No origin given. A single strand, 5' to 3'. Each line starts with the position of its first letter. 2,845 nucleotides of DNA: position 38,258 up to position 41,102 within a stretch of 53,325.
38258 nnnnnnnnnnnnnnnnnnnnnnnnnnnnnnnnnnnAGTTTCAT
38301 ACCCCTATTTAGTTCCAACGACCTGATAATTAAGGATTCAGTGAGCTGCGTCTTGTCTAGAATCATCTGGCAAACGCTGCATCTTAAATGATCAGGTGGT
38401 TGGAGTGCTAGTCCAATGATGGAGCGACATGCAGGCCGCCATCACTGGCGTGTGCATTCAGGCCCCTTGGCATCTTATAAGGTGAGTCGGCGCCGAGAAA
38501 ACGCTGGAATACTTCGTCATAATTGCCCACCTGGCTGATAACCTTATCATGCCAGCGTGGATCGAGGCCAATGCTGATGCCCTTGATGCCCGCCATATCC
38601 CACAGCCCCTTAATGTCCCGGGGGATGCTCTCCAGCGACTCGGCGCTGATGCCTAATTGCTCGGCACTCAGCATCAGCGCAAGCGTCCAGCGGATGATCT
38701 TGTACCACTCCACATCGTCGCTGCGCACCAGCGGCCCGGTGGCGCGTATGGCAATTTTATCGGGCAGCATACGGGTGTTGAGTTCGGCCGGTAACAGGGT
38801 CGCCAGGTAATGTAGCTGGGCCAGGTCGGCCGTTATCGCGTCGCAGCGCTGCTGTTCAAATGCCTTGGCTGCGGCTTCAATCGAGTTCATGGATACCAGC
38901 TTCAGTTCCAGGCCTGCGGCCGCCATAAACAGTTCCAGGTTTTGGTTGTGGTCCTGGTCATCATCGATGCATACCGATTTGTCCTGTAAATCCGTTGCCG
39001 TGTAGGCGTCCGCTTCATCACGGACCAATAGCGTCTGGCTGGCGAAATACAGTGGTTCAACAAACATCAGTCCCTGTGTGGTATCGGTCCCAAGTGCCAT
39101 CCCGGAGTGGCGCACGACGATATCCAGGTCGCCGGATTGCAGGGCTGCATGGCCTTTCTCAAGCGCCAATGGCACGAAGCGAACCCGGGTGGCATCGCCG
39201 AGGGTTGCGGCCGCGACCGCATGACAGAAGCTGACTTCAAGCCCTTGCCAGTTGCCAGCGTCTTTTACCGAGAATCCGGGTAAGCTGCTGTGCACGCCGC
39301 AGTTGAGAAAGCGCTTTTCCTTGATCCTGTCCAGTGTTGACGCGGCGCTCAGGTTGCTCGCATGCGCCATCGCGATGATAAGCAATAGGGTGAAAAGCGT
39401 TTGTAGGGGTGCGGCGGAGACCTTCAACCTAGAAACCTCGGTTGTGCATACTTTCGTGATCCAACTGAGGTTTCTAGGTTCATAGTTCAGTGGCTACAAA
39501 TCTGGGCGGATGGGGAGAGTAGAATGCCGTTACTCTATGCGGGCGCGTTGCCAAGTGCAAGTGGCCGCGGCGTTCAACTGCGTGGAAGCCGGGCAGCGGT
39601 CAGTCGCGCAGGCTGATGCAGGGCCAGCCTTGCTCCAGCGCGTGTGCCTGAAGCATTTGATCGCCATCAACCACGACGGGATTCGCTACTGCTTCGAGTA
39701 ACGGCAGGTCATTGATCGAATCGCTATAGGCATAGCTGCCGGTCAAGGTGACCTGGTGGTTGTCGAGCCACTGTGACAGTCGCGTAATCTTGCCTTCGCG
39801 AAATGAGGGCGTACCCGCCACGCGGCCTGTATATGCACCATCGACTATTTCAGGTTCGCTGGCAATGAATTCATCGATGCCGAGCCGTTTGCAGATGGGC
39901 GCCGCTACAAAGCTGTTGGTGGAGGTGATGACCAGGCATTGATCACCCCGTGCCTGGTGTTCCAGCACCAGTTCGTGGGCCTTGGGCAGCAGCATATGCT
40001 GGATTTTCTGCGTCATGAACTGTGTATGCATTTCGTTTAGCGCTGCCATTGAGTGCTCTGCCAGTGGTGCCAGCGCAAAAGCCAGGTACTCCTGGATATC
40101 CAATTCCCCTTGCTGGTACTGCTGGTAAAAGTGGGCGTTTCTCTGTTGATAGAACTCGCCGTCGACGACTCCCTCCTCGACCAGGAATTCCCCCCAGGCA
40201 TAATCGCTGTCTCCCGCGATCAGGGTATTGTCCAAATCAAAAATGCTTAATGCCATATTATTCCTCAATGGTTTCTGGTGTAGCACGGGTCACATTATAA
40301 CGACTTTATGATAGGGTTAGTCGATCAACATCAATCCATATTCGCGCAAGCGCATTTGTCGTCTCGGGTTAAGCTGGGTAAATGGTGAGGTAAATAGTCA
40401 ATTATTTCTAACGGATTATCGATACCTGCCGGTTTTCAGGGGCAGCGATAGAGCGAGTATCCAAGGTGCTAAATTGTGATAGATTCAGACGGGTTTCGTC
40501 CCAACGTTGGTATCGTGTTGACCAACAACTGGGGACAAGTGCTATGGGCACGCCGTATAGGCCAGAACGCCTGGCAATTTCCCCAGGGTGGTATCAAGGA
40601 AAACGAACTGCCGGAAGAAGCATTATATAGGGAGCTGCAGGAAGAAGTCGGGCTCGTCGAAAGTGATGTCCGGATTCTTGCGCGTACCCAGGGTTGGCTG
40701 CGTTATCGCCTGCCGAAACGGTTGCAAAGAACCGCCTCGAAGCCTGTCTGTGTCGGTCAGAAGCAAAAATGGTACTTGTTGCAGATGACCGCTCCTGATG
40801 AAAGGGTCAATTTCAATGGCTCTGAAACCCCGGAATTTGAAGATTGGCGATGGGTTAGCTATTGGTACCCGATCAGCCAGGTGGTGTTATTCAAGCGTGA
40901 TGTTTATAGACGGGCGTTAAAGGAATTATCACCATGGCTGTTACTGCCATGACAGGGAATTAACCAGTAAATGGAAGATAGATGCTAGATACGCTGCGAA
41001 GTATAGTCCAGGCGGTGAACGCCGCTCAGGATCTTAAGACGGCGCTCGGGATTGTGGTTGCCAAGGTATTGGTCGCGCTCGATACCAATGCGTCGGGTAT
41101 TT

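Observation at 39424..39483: Family-A MITE inserted into an ATG start codon: start rebuilt as TTG and the displaced ATG heads a 19-codon uORF ending in a TTGA overlap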

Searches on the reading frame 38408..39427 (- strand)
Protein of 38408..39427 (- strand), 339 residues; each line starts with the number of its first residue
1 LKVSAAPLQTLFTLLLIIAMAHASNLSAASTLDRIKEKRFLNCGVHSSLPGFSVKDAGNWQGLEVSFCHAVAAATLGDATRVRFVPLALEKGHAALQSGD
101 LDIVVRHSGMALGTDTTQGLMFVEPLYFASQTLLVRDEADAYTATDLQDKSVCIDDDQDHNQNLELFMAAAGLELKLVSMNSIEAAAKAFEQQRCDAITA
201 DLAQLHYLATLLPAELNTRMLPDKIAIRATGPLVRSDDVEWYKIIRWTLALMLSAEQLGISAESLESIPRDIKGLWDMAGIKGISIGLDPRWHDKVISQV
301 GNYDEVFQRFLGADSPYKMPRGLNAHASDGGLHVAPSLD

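Call 9: find_homologous_proteins(query=window:38408-39427:-)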
Query window:38408-39427:- (339 aa): 3238 proteins with E <= 0.001 among 8000 candidates; the best 120 are listed.
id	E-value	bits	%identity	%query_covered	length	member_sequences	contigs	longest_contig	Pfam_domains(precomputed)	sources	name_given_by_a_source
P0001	1.6e-210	716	95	100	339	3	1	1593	PF00497.26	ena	-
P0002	8.3e-197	671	89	100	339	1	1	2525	PF00497.26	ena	-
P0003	1.0e-72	263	42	92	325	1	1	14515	PF00497.26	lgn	-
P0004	1.1e-72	263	42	96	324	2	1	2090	PF00497.26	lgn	-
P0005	1.2e-72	263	41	97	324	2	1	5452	PF00497.26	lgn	-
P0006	6.9e-70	254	40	92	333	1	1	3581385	PF00497.26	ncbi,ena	-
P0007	9.3e-70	253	43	91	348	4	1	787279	PF00497.26,PF09084.17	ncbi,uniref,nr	ncbi:amino acid ABC transporter substrate-binding protein [Endozoicomonas ascidiicola]|uniref:amino 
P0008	1.8e-69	252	38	96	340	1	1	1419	PF00497.26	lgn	-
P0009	7.3e-69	250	39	96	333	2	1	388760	PF00497.26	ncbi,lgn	-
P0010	1.1e-66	243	38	99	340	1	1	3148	PF00497.26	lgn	-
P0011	1.4e-66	243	39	95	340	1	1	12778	PF00497.26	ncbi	ncbi:MAG: amino acid ABC transporter substrate-binding protein [Thermodesulfobacteriota bacterium]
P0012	2.5e-66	242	38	96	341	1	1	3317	PF00497.26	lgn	-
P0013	3.5e-66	242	38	96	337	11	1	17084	PF00497.26,PF09084.17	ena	-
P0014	4.3e-66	241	38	97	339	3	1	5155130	PF00497.26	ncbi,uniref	ncbi:amino acid ABC transporter substrate-binding protein [Endozoicomonas sp. Mp262]|uniref:amino ac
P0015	7.5e-66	241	39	99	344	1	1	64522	PF00497.26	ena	-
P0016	2.0e-65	239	39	91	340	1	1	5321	PF00497.26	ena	-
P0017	3.1e-65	239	40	96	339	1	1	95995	PF00497.26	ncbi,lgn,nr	ncbi:MAG: amino acid ABC transporter substrate-binding protein [Desulfobulbus propionicus]|nr:MAG: a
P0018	4.0e-65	238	40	91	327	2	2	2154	PF00497.26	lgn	-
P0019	5.9e-65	238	39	93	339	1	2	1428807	PF00497.26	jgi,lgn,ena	-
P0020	6.7e-65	237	40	91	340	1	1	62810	PF00497.26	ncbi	-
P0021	1.1e-64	237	39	96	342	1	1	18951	PF00497.26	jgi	-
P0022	1.4e-64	236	38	95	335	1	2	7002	PF00497.26,PF09084.17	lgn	-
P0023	2.8e-64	235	40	96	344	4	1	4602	PF00497.26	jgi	-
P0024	3.0e-64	235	39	93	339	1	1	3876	PF00497.26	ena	-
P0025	3.2e-64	235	41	91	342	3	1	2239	PF00497.26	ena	-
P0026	3.4e-64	235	37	99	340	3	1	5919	PF00497.26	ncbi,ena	-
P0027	5.6e-64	234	38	99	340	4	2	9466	PF00497.26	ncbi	-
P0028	5.8e-64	234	40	96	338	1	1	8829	PF00497.26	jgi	jgi:general L-amino acid transport system substrate-binding protein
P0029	7.5e-64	234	39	93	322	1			PF00497.26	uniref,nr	uniref:amino acid ABC transporter substrate-binding protein n=1 Tax=Thaumasiovibrio occultus TaxID=1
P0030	7.9e-64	234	39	91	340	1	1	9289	PF00497.26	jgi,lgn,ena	-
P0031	1.2e-63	233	40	91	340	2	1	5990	PF00497.26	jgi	jgi:general L-amino acid transport system substrate-binding protein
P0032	1.7e-63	233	38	93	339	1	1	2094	PF00497.26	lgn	-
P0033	2.7e-63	232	38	91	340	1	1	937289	PF00497.26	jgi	jgi:general L-amino acid transport system substrate-binding protein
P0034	3.5e-63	232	38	91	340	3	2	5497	PF00497.26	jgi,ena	-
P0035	1.2e-62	230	39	91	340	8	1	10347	PF00497.26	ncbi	-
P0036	1.3e-62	230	36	97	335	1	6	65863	PF00497.26,PF09084.17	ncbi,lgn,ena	-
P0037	3.2e-62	229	37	96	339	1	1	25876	PF00497.26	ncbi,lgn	-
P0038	6.4e-62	228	37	97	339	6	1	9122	PF00497.26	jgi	-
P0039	1.1e-61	227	36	97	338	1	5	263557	PF00497.26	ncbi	-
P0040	1.1e-61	227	37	97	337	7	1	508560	PF00497.26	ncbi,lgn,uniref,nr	ncbi:amino acid ABC transporter substrate-binding protein [Marichromatium sp. AB31]|uniref:amino aci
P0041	1.3e-61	227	36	95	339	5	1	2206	PF00497.26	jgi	jgi:general L-amino acid transport system substrate-binding protein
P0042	1.6e-61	226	39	91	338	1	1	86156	PF00497.26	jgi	jgi:general L-amino acid transport system substrate-binding protein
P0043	2.3e-61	226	39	94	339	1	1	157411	PF00497.26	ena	-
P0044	3.2e-61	225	38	93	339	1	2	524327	PF00497.26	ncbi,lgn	-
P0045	3.3e-61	225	38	92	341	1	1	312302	PF00497.26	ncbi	ncbi:amino acid ABC transporter substrate-binding protein [Celerinatantimonas sp. MCCC 1A17872]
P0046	3.3e-61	225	38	92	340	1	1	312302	PF00497.26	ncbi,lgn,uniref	ncbi:amino acid ABC transporter substrate-binding protein [Celerinatantimonas sp. MCCC 1A17872]|unir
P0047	3.8e-61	225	38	91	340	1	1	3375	PF00497.26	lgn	-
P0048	4.3e-61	225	38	92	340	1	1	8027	PF00497.26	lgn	-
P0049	5.1e-61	225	39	94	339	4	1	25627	PF00497.26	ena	-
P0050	5.6e-61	225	38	91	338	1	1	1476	PF00497.26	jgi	jgi:general L-amino acid transport system substrate-binding protein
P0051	5.7e-61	225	37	96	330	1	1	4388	PF00497.26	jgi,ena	-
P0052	6.4e-61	224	37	92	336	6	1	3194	PF00497.26,PF09084.17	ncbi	-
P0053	7.2e-61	224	38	92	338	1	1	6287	PF00497.26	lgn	-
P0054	1.1e-60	224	38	91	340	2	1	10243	PF00497.26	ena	-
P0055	1.3e-60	223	38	91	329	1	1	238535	PF00497.26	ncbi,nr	ncbi:MAG: amino acid ABC transporter substrate-binding protein [Proteobacteria bacterium]|nr:amino a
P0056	1.4e-60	223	38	97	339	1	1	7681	PF00497.26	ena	-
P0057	1.4e-60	223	37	92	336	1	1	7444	PF00497.26,PF09084.17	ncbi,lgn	-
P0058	2.2e-60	223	36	95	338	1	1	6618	PF00497.26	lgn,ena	-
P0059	5.7e-60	221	38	91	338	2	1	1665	PF00497.26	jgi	jgi:general L-amino acid transport system substrate-binding protein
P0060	5.8e-60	221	35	98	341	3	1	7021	PF00497.26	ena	-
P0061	6.6e-60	221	37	92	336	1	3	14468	PF00497.26,PF09084.17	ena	-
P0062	6.9e-60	221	36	92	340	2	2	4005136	PF00497.26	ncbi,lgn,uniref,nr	ncbi:amino acid ABC transporter substrate-binding protein [Celerinatantimonas diazotrophica]|uniref:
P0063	8.9e-60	221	37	95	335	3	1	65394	PF00497.26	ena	-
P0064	1.2e-59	220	37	96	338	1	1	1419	PF00497.26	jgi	jgi:general L-amino acid transport system substrate-binding protein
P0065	1.5e-59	220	38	91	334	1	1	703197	PF00497.26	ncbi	-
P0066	1.9e-59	220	38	90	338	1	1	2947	PF00497.26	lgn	-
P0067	2.0e-59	219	38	91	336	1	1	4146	PF00497.26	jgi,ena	-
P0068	2.2e-59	219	37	91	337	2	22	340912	PF00497.26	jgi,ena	jgi:general L-amino acid transport system substrate-binding protein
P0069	2.4e-59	219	35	94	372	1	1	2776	PF00497.26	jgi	jgi:general L-amino acid transport system substrate-binding protein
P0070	2.6e-59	219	37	97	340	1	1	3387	PF00497.26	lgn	-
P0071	2.7e-59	219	37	95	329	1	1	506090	PF00497.26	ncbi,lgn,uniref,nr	ncbi:amino acid ABC transporter substrate-binding protein [Bradyrhizobium jicamae]|uniref:amino acid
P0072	4.5e-59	218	36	98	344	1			PF00497.26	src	-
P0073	5.9e-59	218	36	97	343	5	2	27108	PF00497.26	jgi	jgi:general L-amino acid transport system substrate-binding protein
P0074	6.5e-59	218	37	98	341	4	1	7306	PF00497.26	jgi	jgi:general L-amino acid transport system substrate-binding protein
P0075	6.7e-59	218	37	96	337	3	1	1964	PF00497.26,PF09084.17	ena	-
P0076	7.4e-59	218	38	96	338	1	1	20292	PF00497.26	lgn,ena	-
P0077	1.2e-58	217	34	98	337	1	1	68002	PF00497.26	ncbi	ncbi:amino acid ABC transporter substrate-binding protein [Magnetococcales bacterium HHB-1]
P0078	1.2e-58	217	35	91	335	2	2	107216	PF00497.26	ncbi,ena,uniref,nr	ncbi:Glutamate Aspartate periplasmic binding protein precursor GltI (TC 3.A.1.3.4) [Bathymodiolus th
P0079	1.4e-58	217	39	96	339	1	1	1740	PF00497.26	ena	-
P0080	1.4e-58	217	36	97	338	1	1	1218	PF00497.26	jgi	jgi:general L-amino acid transport system substrate-binding protein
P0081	2.0e-58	216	35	90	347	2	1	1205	PF00497.26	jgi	-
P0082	2.2e-58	216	36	91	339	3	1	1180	PF00497.26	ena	-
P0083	3.7e-58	215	37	92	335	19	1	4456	PF00497.26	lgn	-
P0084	5.5e-58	215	35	97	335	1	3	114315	PF00497.26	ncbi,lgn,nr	ncbi:Glutamate Aspartate periplasmic binding protein precursor GltI (TC 3.A.1.3.4) [uncultured Candi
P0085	6.2e-58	215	38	98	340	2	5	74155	PF00497.26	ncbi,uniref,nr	ncbi:transporter substrate-binding domain-containing protein [Vibrio sp. V27_P1S3P104]|uniref:amino 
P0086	7.0e-58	214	35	95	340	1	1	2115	PF00497.26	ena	-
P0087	7.0e-58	214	37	91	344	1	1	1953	PF00497.26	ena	-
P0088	7.8e-58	214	37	91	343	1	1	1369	PF00497.26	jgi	jgi:general L-amino acid transport system substrate-binding protein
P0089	8.3e-58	214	38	98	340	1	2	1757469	PF00497.26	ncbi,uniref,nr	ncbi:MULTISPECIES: amino acid ABC transporter substrate-binding protein [unclassified Vibrio]|uniref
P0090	1.2e-57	214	36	96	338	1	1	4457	PF00497.26,PF09084.17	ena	-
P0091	1.3e-57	214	35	97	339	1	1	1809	PF00497.26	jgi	jgi:general L-amino acid transport system substrate-binding protein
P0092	1.8e-57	213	36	96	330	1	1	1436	PF00497.26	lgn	-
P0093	2.4e-57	213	37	96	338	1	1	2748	PF00497.26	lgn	-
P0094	3.2e-57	212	37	91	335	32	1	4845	PF00497.26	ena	-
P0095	3.9e-57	212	38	91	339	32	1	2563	PF00497.26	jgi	-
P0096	4.0e-57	212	37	91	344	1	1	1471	PF00497.26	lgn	-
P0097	4.1e-57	212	37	91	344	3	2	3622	PF00497.26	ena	-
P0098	5.6e-57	211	35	96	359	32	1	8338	PF00497.26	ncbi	-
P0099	6.1e-57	211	34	97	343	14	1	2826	PF00497.26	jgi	jgi:general L-amino acid transport system substrate-binding protein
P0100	6.3e-57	211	38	92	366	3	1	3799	PF00497.26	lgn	-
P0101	6.7e-57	211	36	92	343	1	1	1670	PF00497.26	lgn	-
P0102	7.6e-57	211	37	92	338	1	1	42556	PF00497.26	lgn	-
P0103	8.2e-57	211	36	92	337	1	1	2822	PF00497.26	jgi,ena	-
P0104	1.0e-56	211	39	88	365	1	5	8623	PF00497.26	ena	-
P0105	1.1e-56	210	36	91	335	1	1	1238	PF00497.26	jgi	jgi:general L-amino acid transport system substrate-binding protein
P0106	1.3e-56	210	36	91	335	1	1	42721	PF00497.26,PF09084.17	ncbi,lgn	-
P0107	2.0e-56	210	35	92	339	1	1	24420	PF00497.26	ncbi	ncbi:MAG: amino acid ABC transporter substrate-binding protein [Pseudomonadota bacterium]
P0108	2.1e-56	210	36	94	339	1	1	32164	PF00497.26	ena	-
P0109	2.7e-56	209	37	91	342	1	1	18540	PF00497.26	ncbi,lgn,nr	ncbi:MAG: amino acid ABC transporter substrate-binding protein [Devosiaceae bacterium]|nr:amino acid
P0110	2.8e-56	209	34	96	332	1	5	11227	PF00497.26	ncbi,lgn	-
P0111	3.0e-56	209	36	99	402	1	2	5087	PF00497.26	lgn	-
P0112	3.2e-56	209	35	90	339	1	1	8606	PF00497.26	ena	-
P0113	3.3e-56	209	35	90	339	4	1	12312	PF00497.26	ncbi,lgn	ncbi:MAG TPA: amino acid ABC transporter substrate-binding protein [Kiloniellaceae bacterium]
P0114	4.2e-56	209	37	91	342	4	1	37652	PF00497.26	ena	-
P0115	4.7e-56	208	36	91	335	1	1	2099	PF00497.26,PF09084.17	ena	-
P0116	6.2e-56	208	36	91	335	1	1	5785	PF00497.26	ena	-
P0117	6.6e-56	208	37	91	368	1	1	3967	PF00497.26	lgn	-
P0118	8.5e-56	208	36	91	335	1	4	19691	PF00497.26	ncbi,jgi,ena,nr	ncbi:MAG: amino acid ABC transporter substrate-binding protein [Candidatus Thioglobus sp.]|nr:MAG: a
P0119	9.2e-56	207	35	91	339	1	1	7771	PF00497.26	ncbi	-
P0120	1.1e-55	207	36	98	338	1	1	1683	PF00497.26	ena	-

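Call 12: find_encoding_contigs(protein=P0001, flank=10000)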
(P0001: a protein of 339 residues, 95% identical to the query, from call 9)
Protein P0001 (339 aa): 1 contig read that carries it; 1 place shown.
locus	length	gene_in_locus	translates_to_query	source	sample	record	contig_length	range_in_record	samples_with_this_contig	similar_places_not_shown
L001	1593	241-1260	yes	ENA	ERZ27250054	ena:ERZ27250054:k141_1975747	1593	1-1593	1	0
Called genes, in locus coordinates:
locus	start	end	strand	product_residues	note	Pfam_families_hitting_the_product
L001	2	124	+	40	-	?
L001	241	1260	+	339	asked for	PF00497:SBP_bac_3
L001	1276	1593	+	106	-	?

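Call 13: find_encoding_contigs(protein=P0002, flank=10000)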
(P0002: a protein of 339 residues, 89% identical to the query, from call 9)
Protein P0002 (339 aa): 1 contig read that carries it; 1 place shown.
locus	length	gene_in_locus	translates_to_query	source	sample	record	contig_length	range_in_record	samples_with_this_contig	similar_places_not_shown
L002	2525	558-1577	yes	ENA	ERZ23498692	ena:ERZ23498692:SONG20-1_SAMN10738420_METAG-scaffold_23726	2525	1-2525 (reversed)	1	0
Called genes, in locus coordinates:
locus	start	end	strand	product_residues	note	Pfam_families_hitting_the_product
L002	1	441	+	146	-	?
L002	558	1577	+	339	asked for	PF00497:SBP_bac_3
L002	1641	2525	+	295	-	?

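Call 24: list_cluster_members(proteins=[window:38408-39427:-, P0001, P0002])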
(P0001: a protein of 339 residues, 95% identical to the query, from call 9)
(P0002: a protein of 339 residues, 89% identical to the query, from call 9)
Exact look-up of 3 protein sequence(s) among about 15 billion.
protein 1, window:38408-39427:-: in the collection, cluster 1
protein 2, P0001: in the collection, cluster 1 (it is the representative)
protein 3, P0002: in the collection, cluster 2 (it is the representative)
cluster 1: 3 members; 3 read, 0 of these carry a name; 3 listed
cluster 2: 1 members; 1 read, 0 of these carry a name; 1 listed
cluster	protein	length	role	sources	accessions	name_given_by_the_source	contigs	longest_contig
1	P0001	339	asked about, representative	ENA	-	-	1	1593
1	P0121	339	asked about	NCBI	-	-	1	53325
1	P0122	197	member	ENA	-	-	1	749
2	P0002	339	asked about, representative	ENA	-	-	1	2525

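Call 25: find_encoding_contigs(protein=P0122, flank=2000)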
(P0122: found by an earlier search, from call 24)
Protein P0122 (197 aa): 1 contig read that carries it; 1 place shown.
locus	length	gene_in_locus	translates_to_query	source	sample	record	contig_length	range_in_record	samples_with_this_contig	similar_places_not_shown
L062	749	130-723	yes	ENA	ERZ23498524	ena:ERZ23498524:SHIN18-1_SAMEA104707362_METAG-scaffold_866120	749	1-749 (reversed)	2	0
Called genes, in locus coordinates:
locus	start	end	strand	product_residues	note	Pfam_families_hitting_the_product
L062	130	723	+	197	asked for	PF00497:SBP_bac_3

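Call 26: find_encoding_contigs(protein=P0121, flank=1000)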
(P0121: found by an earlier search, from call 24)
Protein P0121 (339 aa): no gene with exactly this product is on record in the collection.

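Call 44: search_protein_families(library=ncbifam, proteins=[window:38408-39427:-])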
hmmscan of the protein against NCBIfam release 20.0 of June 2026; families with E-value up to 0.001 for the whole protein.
window:38408-39427:- (339 aa): 7 families
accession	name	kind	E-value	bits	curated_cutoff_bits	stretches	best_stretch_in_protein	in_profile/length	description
TIGR01096.1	3A0103s03R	subfamily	3.8e-30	105.2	256.35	1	17-227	5-206/250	lysine/arginine/ornithine ABC transporter substrate-binding protein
NF008885.0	PRK11917.1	equivalog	9.2e-14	51.6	373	1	11-241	10-235/259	bifunctional adhesin/ABC transporter aspartate/glutamate-binding protein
NF008426.0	PRK11260.1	equivalog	2.5e-09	36.8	312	1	10-158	10-158/266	cystine ABC transporter substrate-binding protein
NF041765.1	ArtJ_Ecoli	equivalog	3.9e-05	23.4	510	1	38-204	22-177/243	arginine ABC transporter substrate-binding protein ArtJ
NF008063.0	PRK10797.1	subfamily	5.3e-05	22.5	375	1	14-250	13-254/302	glutamate/aspartate ABC transporter substrate-binding protein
NF008112.0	PRK10859.1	equivalog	7.4e-05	21.4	354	1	10-195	12-196/483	membrane-bound lytic murein transglycosylase MltF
TIGR01728.1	SsuA_fam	subfamily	0.00038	19.8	163.5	0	95-199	46-155/290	aliphatic sulfonate ABC transporter substrate-binding protein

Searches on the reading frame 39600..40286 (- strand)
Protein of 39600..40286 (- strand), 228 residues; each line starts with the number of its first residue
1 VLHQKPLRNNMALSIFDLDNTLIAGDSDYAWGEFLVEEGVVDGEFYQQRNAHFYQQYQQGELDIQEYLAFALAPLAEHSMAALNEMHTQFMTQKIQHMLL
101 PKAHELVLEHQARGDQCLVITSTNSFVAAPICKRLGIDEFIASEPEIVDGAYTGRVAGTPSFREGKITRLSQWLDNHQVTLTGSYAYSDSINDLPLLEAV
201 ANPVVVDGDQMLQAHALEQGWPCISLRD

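Call 44: search_protein_families(library=ncbifam, proteins=[window:39600-40286:-])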
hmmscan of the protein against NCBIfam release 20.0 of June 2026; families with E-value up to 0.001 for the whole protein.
window:39600-40286:- (228 aa): 8 families
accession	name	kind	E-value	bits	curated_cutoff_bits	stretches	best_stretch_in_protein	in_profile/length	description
NF052360.1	HolPasePseu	equivalog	5.8e-96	320.3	280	1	11-227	1-218/218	histidinol-phosphatase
NF052359.1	HolPaseNeis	equivalog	2.5e-73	246.4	400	1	11-225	1-219/221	histidinol-phosphatase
TIGR01490.1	HAD-SF-IB-hyp1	subfamily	3.2e-46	158.1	98.3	1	14-208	2-198/202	HAD-IB family hydrolase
TIGR01488.1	HAD-SF-IB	subfamily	1.3e-23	83.9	45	1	13-200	1-177/177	HAD-IB family phosphatase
TIGR00338.1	serB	equivalog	2.3e-11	43.7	144.15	1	81-216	67-203/219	phosphoserine phosphatase SerB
NF008350.0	PRK11133.1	equivalog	1.2e-08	34.5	413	1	56-200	146-283/324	phosphoserine phosphatase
TIGR01486.1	HAD-SF-IIB-MPGP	subfamily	0.00017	21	164.75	0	149-210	164-224/257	mannosyl-3-phosphoglycerate phosphatase family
NF001217.0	PRK00192.1-4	equivalog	0.00045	19.8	373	1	144-210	164-227/265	mannosyl-3-phosphoglycerate phosphatase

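Call 51: find_encoding_contigs(protein=window:39600-40256:-, flank=3000, max_places=10)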
Protein window:39600-40256:- (218 aa): no gene with exactly this product is on record in the collection.

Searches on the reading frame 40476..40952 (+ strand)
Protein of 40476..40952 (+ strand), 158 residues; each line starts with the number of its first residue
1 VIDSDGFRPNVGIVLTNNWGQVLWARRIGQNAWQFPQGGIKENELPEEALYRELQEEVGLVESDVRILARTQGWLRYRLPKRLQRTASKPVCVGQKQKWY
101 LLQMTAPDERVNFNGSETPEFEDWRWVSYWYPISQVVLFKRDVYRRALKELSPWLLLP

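Call 44: search_protein_families(library=ncbifam, proteins=[window:40476-40952:+])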
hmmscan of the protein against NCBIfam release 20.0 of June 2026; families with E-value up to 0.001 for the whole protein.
window:40476-40952:+ (158 aa): 12 families
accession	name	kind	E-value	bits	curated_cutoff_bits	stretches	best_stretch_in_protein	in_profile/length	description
NF001934.0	PRK00714.1-1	equivalog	1.3e-78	262.4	241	1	1-154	1-154/176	RNA pyrophosphohydrolase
NF001937.0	PRK00714.1-4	equivalog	1.2e-77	259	139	1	1-154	1-154/161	RNA pyrophosphohydrolase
NF001935.0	PRK00714.1-2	equivalog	1.1e-61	207.5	259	1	1-155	1-155/183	RNA pyrophosphohydrolase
NF001938.0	PRK00714.1-5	equivalog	2.8e-39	134.2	116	1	6-152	11-167/172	RNA pyrophosphohydrolase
NF001936.0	PRK00714.1-3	equivalog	2.1e-30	105.7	118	1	6-149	5-147/155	RNA pyrophosphohydrolase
NF008044.0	PRK10776.1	equivalog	2.7e-09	37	148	1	30-71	30-71/130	8-oxo-dGTP diphosphatase MutT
TIGR00586.1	mutt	equivalog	2.4e-08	34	97.9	1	11-70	9-71/129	8-oxo-dGTP diphosphatase MutT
NF006530.0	PRK08999.1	equivalog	4.4e-08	32.5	245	1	14-69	12-71/315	Nudix family hydrolase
NF006961.0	PRK09438.1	equivalog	2.1e-06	27.2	103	1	14-129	15-126/151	dihydroneopterin triphosphate diphosphatase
NF041652.1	Nud_hyd_Dein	equivalog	0.00013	22.2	200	1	12-72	17-84/152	Nudix hydrolase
NF007834.0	PRK10546.1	equivalog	0.00033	20.5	156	1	20-63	15-62/135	pyrimidine (deoxy)nucleoside triphosphate diphosphatase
NF008736.0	PRK11762.1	equivalog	0.00034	20.2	169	1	33-70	76-113/186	ADP compounds hydrolase NudE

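Call 50: find_encoding_contigs(protein=window:40476-40952:+, flank=4000, max_places=10)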
Protein window:40476-40952:+ (158 aa): 3 contigs read that carry it; 3 places shown.
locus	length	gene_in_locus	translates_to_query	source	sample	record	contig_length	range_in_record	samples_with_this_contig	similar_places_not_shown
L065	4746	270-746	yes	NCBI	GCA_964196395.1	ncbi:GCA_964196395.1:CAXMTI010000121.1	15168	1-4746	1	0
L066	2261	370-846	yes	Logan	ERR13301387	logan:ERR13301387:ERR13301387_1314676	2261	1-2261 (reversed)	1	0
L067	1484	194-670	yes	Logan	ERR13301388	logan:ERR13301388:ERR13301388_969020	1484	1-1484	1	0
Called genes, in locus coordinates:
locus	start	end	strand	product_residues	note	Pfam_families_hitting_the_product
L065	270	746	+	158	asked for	PF00293:NUDIX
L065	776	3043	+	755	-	PF01590:GAF, PF13185:GAF_2, PF13492:GAF_3, PF05524:PEP-utilisers_N, PF00391:PEP-utilizers, PF02896:PEP-utilizers_C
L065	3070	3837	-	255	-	PF05742:TANGO2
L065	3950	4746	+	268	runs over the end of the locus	PF01790:LGT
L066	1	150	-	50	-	?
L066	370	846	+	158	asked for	PF00293:NUDIX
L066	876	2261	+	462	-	?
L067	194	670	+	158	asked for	PF00293:NUDIX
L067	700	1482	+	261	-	?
